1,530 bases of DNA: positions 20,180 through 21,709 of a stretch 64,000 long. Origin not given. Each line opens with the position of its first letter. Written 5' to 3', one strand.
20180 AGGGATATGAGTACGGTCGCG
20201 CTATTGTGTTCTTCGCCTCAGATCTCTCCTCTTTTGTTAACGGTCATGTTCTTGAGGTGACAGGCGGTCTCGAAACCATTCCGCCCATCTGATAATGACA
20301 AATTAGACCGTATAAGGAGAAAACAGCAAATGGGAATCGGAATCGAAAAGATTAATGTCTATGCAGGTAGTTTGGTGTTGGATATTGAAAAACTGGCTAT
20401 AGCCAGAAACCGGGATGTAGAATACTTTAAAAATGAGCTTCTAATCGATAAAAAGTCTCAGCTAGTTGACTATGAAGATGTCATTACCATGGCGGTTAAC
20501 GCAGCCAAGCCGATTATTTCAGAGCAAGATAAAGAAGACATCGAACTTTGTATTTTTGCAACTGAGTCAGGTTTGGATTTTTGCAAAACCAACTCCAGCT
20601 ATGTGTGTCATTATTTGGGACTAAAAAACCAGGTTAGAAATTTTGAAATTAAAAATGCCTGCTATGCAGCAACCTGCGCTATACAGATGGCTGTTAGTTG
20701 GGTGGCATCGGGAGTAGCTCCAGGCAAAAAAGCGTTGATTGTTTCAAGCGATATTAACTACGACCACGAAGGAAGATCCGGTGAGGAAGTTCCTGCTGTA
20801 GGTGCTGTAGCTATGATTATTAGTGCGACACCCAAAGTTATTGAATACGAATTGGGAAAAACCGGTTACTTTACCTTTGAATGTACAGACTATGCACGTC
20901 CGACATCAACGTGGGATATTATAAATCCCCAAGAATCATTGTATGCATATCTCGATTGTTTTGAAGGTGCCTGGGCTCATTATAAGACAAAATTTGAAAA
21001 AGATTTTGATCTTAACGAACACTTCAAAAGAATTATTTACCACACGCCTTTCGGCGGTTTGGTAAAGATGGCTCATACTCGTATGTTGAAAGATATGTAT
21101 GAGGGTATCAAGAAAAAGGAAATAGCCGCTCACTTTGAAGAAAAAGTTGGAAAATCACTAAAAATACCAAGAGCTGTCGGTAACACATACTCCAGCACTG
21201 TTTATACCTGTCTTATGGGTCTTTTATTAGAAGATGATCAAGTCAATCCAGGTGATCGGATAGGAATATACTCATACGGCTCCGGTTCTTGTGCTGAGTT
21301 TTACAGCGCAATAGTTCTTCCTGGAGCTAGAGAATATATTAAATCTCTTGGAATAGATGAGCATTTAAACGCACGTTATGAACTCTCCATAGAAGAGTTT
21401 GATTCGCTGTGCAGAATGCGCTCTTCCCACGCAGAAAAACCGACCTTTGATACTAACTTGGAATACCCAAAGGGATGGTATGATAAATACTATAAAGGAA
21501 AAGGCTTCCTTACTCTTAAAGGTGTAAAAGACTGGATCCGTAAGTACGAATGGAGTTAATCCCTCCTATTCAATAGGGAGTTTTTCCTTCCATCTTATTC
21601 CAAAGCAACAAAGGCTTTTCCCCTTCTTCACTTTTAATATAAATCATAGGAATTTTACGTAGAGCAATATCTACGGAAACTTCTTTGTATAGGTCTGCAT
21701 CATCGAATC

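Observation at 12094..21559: Free-standing HMG-CoA-synthase 'beta-branching' cassette embedded in a lipid-type locus with no PKS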

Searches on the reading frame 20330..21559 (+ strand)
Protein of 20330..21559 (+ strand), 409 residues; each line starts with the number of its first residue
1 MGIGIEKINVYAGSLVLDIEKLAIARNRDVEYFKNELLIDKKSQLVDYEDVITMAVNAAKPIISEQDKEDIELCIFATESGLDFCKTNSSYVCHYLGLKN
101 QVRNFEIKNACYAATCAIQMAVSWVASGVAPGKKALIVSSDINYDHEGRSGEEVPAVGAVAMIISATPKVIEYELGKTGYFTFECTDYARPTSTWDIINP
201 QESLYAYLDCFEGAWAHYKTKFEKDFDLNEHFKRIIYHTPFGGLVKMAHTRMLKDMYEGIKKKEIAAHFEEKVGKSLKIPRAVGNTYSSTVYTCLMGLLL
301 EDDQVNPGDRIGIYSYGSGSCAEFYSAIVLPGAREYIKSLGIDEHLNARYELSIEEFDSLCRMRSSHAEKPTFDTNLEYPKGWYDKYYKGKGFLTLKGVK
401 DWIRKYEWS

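Call 3: search_protein_families(library=pfam, proteins=[window:20330-21559:+])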
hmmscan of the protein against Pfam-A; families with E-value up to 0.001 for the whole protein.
window:20330-21559:+ (409 aa): 4 families
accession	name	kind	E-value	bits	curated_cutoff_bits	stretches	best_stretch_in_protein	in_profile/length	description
PF08540.16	HMG_CoA_synt_C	-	7.6e-22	78.7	25.1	1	267-378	138-255/280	Hydroxymethylglutaryl-coenzyme A synthase C terminal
PF01154.23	HMG_CoA_synt_N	-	9.5e-10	39.1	25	1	3-165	5-170/174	Hydroxymethylglutaryl-coenzyme A synthase N terminal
PF00195.25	Chal_sti_synt_N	-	3e-05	24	27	1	40-142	89-190/225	Chalcone and stilbene synthases, N-terminal domain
PF08545.16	ACP_syn_III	-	0.00019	21.7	24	1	105-177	1-78/80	3-Oxoacyl-[acyl-carrier-protein (ACP)] synthase III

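Call 4: search_protein_families(library=ncbifam, proteins=[window:20330-21559:+])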
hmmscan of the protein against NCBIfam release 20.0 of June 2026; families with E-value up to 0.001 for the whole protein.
window:20330-21559:+ (409 aa): 9 families
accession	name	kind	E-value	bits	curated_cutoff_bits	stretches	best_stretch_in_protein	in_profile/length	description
TIGR01835.1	HMG-CoA-S_prok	equivalog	1.3e-79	267.7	360.35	1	3-364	1-352/382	hydroxymethylglutaryl-CoA synthase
NF041302.1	HMG_CoAsyn_Halo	equivalog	2.9e-48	164.9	800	2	3-257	4-263/443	hydroxymethylglutaryl-CoA synthase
TIGR01833.1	HMG-CoA-S_euk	equivalog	2.4e-35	122.5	286.2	2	3-254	5-268/457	hydroxymethylglutaryl-CoA synthase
NF003274.0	PRK04262.1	equivalog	9.2e-27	94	244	1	6-329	6-308/347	hydroxymethylglutaryl-CoA synthase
TIGR00748.1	HMG_CoA_syn_Arc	equivalog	2.8e-20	72.9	353.35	1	4-329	3-307/345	hydroxymethylglutaryl-CoA synthase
NF006829.0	PRK09352.1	subfamily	1.7e-11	43.7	249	1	42-178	44-185/322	beta-ketoacyl-ACP synthase 3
TIGR00747.1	fabH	subfamily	1.2e-10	41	292.1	1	47-175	47-180/322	beta-ketoacyl-ACP synthase III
NF005308.0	PRK06840.1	equivalog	1.1e-07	31.3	315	1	2-127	4-131/339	3-oxoacyl-ACP synthase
NF006720.0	PRK09258.1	equivalog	1.3e-05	24.7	285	1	53-140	63-150/338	3-oxoacyl-ACP synthase III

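Call 11: find_homologous_proteins(query=window:20330-21556:+)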
Query window:20330-21556:+ (409 aa): 687 proteins with E <= 0.001 among 3618 candidates; the best 120 are listed.
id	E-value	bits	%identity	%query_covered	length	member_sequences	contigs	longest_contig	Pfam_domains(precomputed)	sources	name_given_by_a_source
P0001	4.9e-256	867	90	100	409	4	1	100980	PF08540.17,PF00195.26,PF01154.23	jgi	jgi:hydroxymethylglutaryl-CoA synthase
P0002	4.8e-251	851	88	100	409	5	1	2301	PF08540.17,PF01154.23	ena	-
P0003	1.4e-246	836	87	100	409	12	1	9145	PF08540.17,PF01154.23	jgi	jgi:hydroxymethylglutaryl-CoA synthase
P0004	2.2e-246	835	87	100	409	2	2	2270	PF08540.17,PF01154.23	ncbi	-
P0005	6.5e-242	821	84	100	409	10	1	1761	PF08540.17,PF01154.23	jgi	jgi:hydroxymethylglutaryl-CoA synthase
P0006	5.7e-237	804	84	100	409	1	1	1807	PF08540.17,PF01154.23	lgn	-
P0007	4.5e-235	798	82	100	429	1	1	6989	PF08540.17,PF01154.23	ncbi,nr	ncbi:MAG: 3-hydroxy-3-methylglutaryl-ACP synthase [Chitinivibrionales bacterium]|nr:3-hydroxy-3-meth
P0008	3.4e-233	792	83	100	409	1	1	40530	PF08540.17,PF01154.23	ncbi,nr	ncbi:MAG: hydroxymethylglutaryl-CoA synthase family protein [Proteobacteria bacterium]|nr:hydroxymet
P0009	6.9e-230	781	81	100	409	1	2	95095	PF08540.17,PF00195.26,PF01154.23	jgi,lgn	-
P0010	7.2e-225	764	80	100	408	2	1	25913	PF08540.17,PF01154.23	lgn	-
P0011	1.1e-224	764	78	100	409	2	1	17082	PF08540.17,PF01154.23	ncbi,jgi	jgi:hydroxymethylglutaryl-CoA synthase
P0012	1.7e-224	763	79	100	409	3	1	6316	PF08540.17,PF00195.26,PF01154.23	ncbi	-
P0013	1.2e-223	760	80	100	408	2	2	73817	PF08540.17,PF01154.23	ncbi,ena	-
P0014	3.2e-222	756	79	100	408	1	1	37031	PF08540.17,PF01154.23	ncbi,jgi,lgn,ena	-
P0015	5.3e-222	755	78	100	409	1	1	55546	PF08540.17,PF00195.26,PF01154.23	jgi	jgi:3-hydroxy-3-methylglutaryl CoA synthase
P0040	1.8e-206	704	73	100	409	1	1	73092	PF08540.17,PF01154.23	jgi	jgi:hydroxymethylglutaryl-CoA synthase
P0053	3.8e-180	617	67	100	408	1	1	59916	PF08545.17,PF08540.17,PF01154.23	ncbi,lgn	-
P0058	8.7e-174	596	62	100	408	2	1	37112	PF08540.17,PF01154.23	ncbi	ncbi:hydroxymethylglutaryl-CoA synthase family protein [Candidatus Latescibacterota bacterium]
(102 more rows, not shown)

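Call 12: find_encoding_contigs(protein=P0001, flank=10000, max_places=2)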
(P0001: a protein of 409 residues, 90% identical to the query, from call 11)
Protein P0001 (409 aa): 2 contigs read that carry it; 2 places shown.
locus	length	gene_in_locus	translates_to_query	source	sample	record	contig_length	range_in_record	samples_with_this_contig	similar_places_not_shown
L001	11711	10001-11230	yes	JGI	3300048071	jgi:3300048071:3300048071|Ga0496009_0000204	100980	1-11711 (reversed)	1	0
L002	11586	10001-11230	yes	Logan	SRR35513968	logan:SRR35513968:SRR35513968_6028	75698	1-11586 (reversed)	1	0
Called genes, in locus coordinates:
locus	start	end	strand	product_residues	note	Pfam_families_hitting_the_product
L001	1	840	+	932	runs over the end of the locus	-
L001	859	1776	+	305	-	-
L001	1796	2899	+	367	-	PF13646:HEAT_2 (faint)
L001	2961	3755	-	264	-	PF03692:CxxCxxCC (weak)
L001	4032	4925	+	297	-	PF03279:Lip_A_acyltrans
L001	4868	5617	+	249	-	-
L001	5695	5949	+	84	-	PF00550:PP-binding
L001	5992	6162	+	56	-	-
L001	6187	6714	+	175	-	PF07977:FabA, PF22818:ApeI-like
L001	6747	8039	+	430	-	PF00109:ketoacyl-synt, PF02801:Ketoacyl-synt_C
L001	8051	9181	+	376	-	PF01209:Ubie_methyltran (weak), PF13489:Methyltransf_23, PF08241:Methyltransf_11, PF08242:Methyltransf_12, PF13649:Methyltransf_25 (weak), PF13847:Methyltransf_31 (weak)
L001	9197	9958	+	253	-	PF00106:adh_short, PF08659:KR, PF13561:adh_short_C2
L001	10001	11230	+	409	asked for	PF01154:HMG_CoA_synt_N, PF00195:Chal_sti_synt_N (faint), PF08540:HMG_CoA_synt_C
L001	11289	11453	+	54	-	-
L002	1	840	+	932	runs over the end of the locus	-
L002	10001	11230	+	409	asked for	PF01154:HMG_CoA_synt_N, PF00195:Chal_sti_synt_N (faint), PF08540:HMG_CoA_synt_C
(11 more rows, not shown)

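Call 13: find_encoding_contigs(protein=P0058, flank=10000, max_places=2)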
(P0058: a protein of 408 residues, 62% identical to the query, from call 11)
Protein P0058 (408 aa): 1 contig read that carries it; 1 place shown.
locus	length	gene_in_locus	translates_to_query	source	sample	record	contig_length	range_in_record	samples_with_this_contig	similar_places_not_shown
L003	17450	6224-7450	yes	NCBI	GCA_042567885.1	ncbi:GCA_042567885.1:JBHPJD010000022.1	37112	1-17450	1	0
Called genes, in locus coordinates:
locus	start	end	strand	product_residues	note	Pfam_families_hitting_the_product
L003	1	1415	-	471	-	PF06662:C5-epim_C (faint), PF09492:Pec_lyase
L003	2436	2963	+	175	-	PF07977:FabA, PF22818:ApeI-like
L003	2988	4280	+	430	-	PF00109:ketoacyl-synt, PF02801:Ketoacyl-synt_C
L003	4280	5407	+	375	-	PF01209:Ubie_methyltran, PF13489:Methyltransf_23 (weak), PF13847:Methyltransf_31 (weak), PF08241:Methyltransf_11, PF08242:Methyltransf_12, PF13649:Methyltransf_25 (weak)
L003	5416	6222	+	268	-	PF00106:adh_short, PF08659:KR, PF13561:adh_short_C2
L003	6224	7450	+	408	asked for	PF01154:HMG_CoA_synt_N, PF08540:HMG_CoA_synt_C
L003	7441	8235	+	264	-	PF00378:ECH_1, PF16113:ECH_2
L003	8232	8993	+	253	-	PF00378:ECH_1, PF16113:ECH_2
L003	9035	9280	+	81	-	PF00550:PP-binding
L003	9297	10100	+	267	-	PF00975:Thioesterase, PF12697:Abhydrolase_6 (weak)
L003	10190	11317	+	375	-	PF00155:Aminotran_1_2, PF00266:Aminotran_5 (weak), PF01212:Beta_elim_lyase, PF01053:Cys_Met_Meta_PP (weak)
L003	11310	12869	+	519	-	PF00890:FAD_binding_2 (faint), PF00996:GDI (faint), PF01266:DAO, PF01593:Amino_oxidase, PF13450:NAD_binding_8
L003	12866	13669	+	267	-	PF00106:adh_short, PF08659:KR, PF13561:adh_short_C2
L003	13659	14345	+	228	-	PF22624:AASDHPPT_N, PF01648:ACPS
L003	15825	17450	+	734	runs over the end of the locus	PF00141:peroxidase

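Call 14: find_encoding_contigs(protein=P0053, flank=10000, max_places=2)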
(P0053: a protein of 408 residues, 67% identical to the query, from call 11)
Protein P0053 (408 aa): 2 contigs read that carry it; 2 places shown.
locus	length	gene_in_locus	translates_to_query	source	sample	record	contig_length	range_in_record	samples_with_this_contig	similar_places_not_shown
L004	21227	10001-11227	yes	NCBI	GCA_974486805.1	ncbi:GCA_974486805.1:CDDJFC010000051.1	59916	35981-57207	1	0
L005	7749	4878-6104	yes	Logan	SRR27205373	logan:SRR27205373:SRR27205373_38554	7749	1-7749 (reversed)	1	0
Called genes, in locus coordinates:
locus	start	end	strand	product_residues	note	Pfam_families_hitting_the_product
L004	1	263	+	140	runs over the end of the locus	PF13668:Ferritin_2 (faint)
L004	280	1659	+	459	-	PF00202:Aminotran_3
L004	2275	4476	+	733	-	PF07715:Plug, PF00593:TonB_dep_Rec_b-barrel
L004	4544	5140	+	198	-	PF01618:MotA_ExbB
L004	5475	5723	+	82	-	PF00550:PP-binding (weak)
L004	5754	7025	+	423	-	PF00155:Aminotran_1_2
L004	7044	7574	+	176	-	PF07977:FabA, PF22818:ApeI-like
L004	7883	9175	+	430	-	PF00109:ketoacyl-synt, PF02801:Ketoacyl-synt_C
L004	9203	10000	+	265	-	PF00106:adh_short, PF08659:KR, PF13561:adh_short_C2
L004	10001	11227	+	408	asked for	PF01154:HMG_CoA_synt_N, PF08545:ACP_syn_III (faint), PF08540:HMG_CoA_synt_C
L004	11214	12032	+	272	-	PF00378:ECH_1, PF16113:ECH_2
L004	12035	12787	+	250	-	PF00378:ECH_1, PF16113:ECH_2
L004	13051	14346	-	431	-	PF00365:PFK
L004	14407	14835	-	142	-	PF09383:NIL, PF00037:Fer4 (weak), PF12797:Fer4_2 (faint), PF13237:Fer4_10 (weak), PF14697:Fer4_21, PF12838:Fer4_7, PF13187:Fer4_9 (weak), PF00037:Fer4 (weak), +2 more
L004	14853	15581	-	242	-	PF27030:AbpE_bact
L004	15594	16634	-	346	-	PF04607:RelA_SpoT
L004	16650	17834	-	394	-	PF01837:HcyBio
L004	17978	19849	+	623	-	PF01368:DHH, PF02272:DHHA1, PF17768:RecJ_OB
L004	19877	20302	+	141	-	-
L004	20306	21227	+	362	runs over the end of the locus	PF12706:Lactamase_B_2 (weak)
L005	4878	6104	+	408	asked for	PF01154:HMG_CoA_synt_N, PF08545:ACP_syn_III (faint), PF08540:HMG_CoA_synt_C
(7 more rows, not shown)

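Call 15: search_solved_structures(query=window:20330-21556:+, max_evalue=0.00001)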
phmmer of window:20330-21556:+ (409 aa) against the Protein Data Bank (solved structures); distinct sequences matched with E-value up to 0.00001: 24.
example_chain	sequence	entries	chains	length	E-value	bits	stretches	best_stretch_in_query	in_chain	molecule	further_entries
5kp5_A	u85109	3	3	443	1.2e-84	287.7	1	3-408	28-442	CurD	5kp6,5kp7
5kp8_A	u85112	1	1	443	3.1e-83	283.1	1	3-408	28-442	CurD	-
4yxq_A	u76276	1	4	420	4.2e-75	256.3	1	3-408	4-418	Polyketide biosynthesis 3-hydroxy-3-methylglutaryl-ACP synthase PksG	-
4yxt_A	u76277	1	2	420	2.9e-74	253.6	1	3-408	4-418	Polyketide biosynthesis 3-hydroxy-3-methylglutaryl-ACP synthase PksG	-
4yxv_A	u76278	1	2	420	7.6e-74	252.2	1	3-408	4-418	Polyketide biosynthesis 3-hydroxy-3-methylglutaryl-ACP synthase PksG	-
8s81_A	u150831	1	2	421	1.6e-73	251.2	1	3-408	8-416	HMG-CoA synthase-like protein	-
1xpl_A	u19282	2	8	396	7e-51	176.5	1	1-361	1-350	3-hydroxy-3-methylglutaryl CoA synthase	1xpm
1xpk_A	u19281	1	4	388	1.1e-50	176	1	1-361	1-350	3-hydroxy-3-methylglutaryl CoA synthase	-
1tvz_A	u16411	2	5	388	1.1e-50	176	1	1-361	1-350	3-hydroxy-3-methylglutaryl-CoA synthase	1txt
3leh_A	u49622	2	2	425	2.7e-49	171.3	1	1-361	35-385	Putative hydroxymethylglutaryl-CoA synthase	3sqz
3v4n_A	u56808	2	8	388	5.8e-49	170.2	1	1-362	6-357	HMG-CoA synthase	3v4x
5hwq_A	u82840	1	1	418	7.1e-49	169.9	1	3-366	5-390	Hydroxymethylglutaryl-CoA synthase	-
5hwp_A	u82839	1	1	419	7.2e-49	169.9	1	3-366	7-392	Hydroxymethylglutaryl-CoA synthase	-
5hwo_A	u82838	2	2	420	7.2e-49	169.9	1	3-366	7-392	Hydroxymethylglutaryl-CoA synthase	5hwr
1x9e_A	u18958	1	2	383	1.5e-48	168.9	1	1-362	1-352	HMG-CoA synthase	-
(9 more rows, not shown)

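Call 24: find_related_loci(query=A1, collection=genome_contigs, flank=10000)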
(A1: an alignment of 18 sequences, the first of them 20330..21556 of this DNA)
Query A1 (409 aa) in genome_contigs; peptide patterns used: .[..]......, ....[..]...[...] (x = any residue, [..] = any of these).
276 stretches matched a pattern; 112 encode a relative of the query (tblastn E <= 1e-3); the best 80 are kept; 80 distinct loci.
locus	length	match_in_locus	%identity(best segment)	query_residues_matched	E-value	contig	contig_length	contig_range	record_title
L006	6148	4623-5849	88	1-409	0e+0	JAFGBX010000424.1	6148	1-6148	MAG: Promethearchaeota archaeon isolate Zod_Metabat.1055 k87_13384137, whole genome shotgun sequence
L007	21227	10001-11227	86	1-409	0e+0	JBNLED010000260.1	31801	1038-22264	MAG: Polyangia bacterium isolate C1C2.bin.34.orig k141_2793484, whole genome shotgun sequence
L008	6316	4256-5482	79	1-409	0e+0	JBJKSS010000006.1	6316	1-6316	MAG: Spirochaetota bacterium isolate Bin_88 S1Ck127_2757307_flag_0_multi_5.9919_len_6316, whole genome shotgun sequence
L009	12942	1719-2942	79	1-409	0e+0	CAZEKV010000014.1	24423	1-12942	MAG TPA_asm: uncultured Spirochaetales bacterium isolate binchicken_co67_257 genome assembly, contig: NODE_2028_length_2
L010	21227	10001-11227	78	1-409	0e+0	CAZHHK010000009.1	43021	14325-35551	MAG TPA_asm: uncultured Spirochaetales bacterium isolate SRP167436_co1_204 genome assembly, contig: NODE_1138_length_430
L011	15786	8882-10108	78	1-409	0e+0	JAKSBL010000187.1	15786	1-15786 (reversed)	MAG: Spirochaetes bacterium isolate MAG.183 k141_11805305, whole genome shotgun sequence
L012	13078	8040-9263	78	1-409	0e+0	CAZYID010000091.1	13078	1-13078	MAG TPA_asm: uncultured Spirochaetales bacterium isolate binchicken_co129_611 genome assembly, contig: NODE_14692_length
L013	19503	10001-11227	78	1-409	0e+0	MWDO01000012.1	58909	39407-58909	MAG: Spirochaetes bacterium ADurb.Bin133 BWX91_contig000012, whole genome shotgun sequence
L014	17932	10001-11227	75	1-409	0e+0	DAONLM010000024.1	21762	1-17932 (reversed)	MAG TPA_asm: Spirochaetota bacterium isolate AMR_MDS_3687 NODE_2096_length_21762_cov_12.134933, whole genome shotgun seq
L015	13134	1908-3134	74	1-409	0e+0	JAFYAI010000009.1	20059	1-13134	MAG: Spirochaetales bacterium isolate RGIG6909 Sheep_Rumen-5__c50017, whole genome shotgun sequence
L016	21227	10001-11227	77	1-409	0e+0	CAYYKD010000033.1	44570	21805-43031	MAG TPA_asm: uncultured Spirochaetales bacterium isolate binchicken_co113_85 genome assembly, contig: NODE_928_length_44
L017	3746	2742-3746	81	1-335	0e+0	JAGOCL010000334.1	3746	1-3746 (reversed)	MAG: Spirochaetes bacterium isolate Go_SlDig_bin_318 Go_SlDig_90312_length_3746_cov_5.759326, whole genome shotgun seque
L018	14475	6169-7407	76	1-409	0e+0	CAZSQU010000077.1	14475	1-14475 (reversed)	MAG TPA_asm: uncultured Spirochaetales bacterium isolate binchicken_co309_6 genome assembly, contig: NODE_2655_length_14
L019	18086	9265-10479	47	3-409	2e-115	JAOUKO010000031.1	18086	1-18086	MAG: Candidatus Aminicenantes bacterium isolate 8_1_Jan_SF_Bin49 8_1_Jan_SF_Bin49_scaffold_1302_c1, whole genome shotgun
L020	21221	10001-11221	44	3-409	3e-111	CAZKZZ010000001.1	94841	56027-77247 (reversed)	MAG TPA_asm: uncultured Spirochaetales bacterium isolate SRP332253_co1_263 genome assembly, contig: NODE_184_length_9484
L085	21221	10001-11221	38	3-409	4e-90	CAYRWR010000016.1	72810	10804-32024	MAG TPA_asm: uncultured Brevinematales bacterium isolate SRP304446_co1_123 genome assembly, contig: NODE_204_length_7281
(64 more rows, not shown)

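Call 29: search_protein_families(library=pfam, proteins=[L010:5701-6501:+, L010:12872-13348:+, L010:14056-14928:+, L010:14921-15313:+, L010:15379-16443:+, L010:16878-20435:+, L018:7486-8712:+, L018:8712-9188:+, L016:11311-12210:+, L001:4868-5617:+], max_evalue=0.01)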
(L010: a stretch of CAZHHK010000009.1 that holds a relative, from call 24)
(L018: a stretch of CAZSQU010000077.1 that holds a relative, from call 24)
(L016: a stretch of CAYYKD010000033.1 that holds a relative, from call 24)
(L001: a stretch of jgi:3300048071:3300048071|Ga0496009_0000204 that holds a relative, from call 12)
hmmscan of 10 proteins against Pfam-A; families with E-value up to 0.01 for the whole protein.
L010:5701-6501:+ (266 aa): 3 families
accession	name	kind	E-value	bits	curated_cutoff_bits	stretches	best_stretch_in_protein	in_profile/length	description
PF00753.33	Lactamase_B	-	2.9e-16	60.4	22.7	1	69-200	9-142/196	Metallo-beta-lactamase superfamily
PF12706.13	Lactamase_B_2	-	0.00051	20.1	27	1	78-135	3-52/200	Beta-lactamase superfamily domain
PF13967.11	RSN1_TM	-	0.0086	16.2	27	0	21-85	9-74/156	Late exocytosis, associated with Golgi transport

L010:12872-13348:+ (158 aa): 1 family
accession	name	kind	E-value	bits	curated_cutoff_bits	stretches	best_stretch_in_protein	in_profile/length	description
PF01161.25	PBP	-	2.8e-34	118.8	24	1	14-153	2-133/135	Phosphatidylethanolamine-binding protein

L010:14056-14928:+ (290 aa): 1 family
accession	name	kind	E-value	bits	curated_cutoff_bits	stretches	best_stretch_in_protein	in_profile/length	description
PF01553.26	Acyltransferase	-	2.1e-21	76.6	23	1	80-200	7-131/132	Acyltransferase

L010:14921-15313:+ (130 aa): 1 family
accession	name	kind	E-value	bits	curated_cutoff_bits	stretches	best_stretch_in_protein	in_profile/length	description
PF01648.25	ACPS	-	5.5e-15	55.8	25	1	10-111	3-107/111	4'-phosphopantetheinyl transferase superfamily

L010:15379-16443:+ (354 aa): 1 family
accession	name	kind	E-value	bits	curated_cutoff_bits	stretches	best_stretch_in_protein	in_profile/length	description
PF11383.14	DUF3187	-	1.6e-20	74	24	1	90-346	71-317/320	Protein of unknown function (DUF3187)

L010:16878-20435:+ (1185 aa): 17 families
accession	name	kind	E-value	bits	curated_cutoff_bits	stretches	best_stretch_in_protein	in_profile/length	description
PF01855.24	POR_N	-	2.7e-75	253.5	27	1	17-248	1-230/231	Pyruvate flavodoxin/ferredoxin oxidoreductase, thiamine diP-bdg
PF01558.24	POR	-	3.4e-32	112.4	27.4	1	423-604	1-170/173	Pyruvate ferredoxin/flavodoxin oxidoreductase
PF17147.9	PFOR_II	-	2.4e-16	60.4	27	1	270-371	1-100/102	Pyruvate:ferredoxin oxidoreductase core domain II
PF02775.26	TPP_enzyme_C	-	5.5e-09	36.4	21.9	1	969-1080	46-149/151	Thiamine pyrophosphate enzyme, C-terminal TPP binding domain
PF10371.14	EKR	-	6.8e-09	35.9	27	1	631-681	8-55/55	Domain of unknown function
PF13484.11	Fer4_16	-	5.9e-08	33.8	30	1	691-759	1-64/66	4Fe-4S double cluster binding domain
PF12838.12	Fer4_7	-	9.5e-08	32.8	27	1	691-759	1-49/52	4Fe-4S dicluster domain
PF13183.11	Fer4_8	-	3.2e-07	31.2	27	1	689-759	2-65/68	4Fe-4S dicluster domain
PF13187.11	Fer4_9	-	1.3e-06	28.8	27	1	691-760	1-49/52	4Fe-4S dicluster domain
PF13237.11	Fer4_10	-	1.6e-06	28.4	25.5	1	689-759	6-53/53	4Fe-4S dicluster domain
PF00037.32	Fer4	-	1.7e-06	28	21.1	2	685-708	1-24/24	4Fe-4S binding domain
PF12837.12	Fer4_6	-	3.1e-06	27.3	25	1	684-707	1-24/24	4Fe-4S binding domain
PF12797.12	Fer4_2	-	7.2e-06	26.1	24.5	1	745-759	7-21/22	4Fe-4S binding domain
PF14697.11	Fer4_21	-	4.4e-05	24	35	1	690-759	6-52/59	4Fe-4S dicluster domain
PF13534.11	Fer4_17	-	0.0022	18.9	22.2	0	691-760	1-58/61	4Fe-4S dicluster domain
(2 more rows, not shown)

L018:7486-8712:+ (408 aa): 2 families
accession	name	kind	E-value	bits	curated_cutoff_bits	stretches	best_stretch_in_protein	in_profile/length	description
PF13416.11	SBP_bac_8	-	9.3e-23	81.8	27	1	43-341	3-265/279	Bacterial extracellular solute-binding protein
PF01547.30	SBP_bac_1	-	7.6e-19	69.3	26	1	38-322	9-303/307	Bacterial extracellular solute-binding protein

L018:8712-9188:+ (158 aa): 1 family
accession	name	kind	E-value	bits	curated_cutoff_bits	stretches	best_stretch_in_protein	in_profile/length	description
PF04138.20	GtrA_DPMS_TM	-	1.8e-06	28.5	26.1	1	9-146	2-117/117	GtrA/DPMS, transmembrane domain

L016:11311-12210:+ (299 aa): 2 families
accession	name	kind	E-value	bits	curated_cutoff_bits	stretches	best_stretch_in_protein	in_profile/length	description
PF00809.28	Pterin_bind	-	6.1e-82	275.4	25.5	1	41-279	1-244/244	Pterin binding enzyme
PF03437.21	BtpA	-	0.0066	16.4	30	0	60-120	28-87/254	BtpA family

L001:4868-5617:+ (249 aa): 0 families
